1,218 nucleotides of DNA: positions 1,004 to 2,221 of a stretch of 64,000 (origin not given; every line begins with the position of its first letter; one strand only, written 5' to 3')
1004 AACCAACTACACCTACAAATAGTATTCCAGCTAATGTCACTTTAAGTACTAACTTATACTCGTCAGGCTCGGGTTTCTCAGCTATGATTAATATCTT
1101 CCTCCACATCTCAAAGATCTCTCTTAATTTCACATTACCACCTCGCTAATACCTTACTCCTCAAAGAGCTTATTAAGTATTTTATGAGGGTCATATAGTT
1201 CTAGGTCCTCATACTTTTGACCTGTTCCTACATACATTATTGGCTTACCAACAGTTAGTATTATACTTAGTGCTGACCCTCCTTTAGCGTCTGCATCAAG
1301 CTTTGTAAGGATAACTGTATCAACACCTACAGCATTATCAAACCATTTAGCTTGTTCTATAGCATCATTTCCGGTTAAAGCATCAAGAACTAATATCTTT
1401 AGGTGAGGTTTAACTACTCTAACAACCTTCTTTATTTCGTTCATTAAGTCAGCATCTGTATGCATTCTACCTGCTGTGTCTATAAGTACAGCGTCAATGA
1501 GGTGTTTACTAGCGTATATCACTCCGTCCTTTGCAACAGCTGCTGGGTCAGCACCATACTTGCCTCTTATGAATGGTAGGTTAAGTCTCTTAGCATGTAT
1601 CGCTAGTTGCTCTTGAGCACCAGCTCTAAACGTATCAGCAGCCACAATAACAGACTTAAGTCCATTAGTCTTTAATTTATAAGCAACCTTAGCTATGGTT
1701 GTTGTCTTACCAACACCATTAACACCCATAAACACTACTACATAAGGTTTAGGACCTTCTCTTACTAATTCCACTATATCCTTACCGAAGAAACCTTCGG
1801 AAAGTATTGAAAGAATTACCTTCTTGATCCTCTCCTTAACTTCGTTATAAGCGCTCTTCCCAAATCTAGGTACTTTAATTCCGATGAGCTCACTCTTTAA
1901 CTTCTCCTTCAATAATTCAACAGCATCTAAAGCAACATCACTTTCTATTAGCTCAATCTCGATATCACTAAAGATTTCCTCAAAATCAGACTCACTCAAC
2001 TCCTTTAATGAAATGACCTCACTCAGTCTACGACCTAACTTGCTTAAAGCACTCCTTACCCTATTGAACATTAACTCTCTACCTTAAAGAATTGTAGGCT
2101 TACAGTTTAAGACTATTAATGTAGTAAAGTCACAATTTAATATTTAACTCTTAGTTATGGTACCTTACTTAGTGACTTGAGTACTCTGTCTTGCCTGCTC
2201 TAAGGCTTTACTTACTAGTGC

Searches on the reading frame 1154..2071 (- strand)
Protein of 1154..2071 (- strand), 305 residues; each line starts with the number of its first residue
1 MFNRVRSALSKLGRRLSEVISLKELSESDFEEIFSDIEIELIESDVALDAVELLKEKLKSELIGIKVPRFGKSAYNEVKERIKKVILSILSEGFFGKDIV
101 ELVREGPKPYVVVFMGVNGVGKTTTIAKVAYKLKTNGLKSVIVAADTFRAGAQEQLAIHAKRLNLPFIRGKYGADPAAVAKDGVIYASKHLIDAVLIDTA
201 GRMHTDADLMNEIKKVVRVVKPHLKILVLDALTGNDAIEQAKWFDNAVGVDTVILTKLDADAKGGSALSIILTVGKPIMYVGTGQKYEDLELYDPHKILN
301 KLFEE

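Call 74: find_encoding_contigs(protein=window:1154-2071:-, flank=10000, max_places=1)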
Protein window:1154-2071:- (305 aa): 3 contigs read that carry it; 1 place shown.
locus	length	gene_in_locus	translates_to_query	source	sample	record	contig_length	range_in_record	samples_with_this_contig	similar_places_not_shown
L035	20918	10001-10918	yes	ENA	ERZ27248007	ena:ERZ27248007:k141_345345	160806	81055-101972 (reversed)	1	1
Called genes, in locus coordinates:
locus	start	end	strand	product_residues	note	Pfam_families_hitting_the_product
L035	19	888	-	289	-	PF10418:DHODB_Fe-S_bind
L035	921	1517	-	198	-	PF00156:Pribosyltran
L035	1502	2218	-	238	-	PF00215:OMPdecase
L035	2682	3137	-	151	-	PF01951:Archease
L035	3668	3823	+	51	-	-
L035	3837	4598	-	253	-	PF01925:TauE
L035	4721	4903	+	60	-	PF03446:NAD_binding_2, PF03807:F420_oxidored (weak)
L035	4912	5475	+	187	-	PF03446:NAD_binding_2, PF14833:NAD_binding_11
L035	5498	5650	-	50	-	-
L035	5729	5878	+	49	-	-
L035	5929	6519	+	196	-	-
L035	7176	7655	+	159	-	PF01090:Ribosomal_S19e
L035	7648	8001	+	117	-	PF01984:dsDNA_bind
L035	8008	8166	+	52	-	PF00832:Ribosomal_L39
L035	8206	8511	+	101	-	PF01198:Ribosomal_L31e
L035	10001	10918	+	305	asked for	PF02881:SRP54_N, PF00448:SRP54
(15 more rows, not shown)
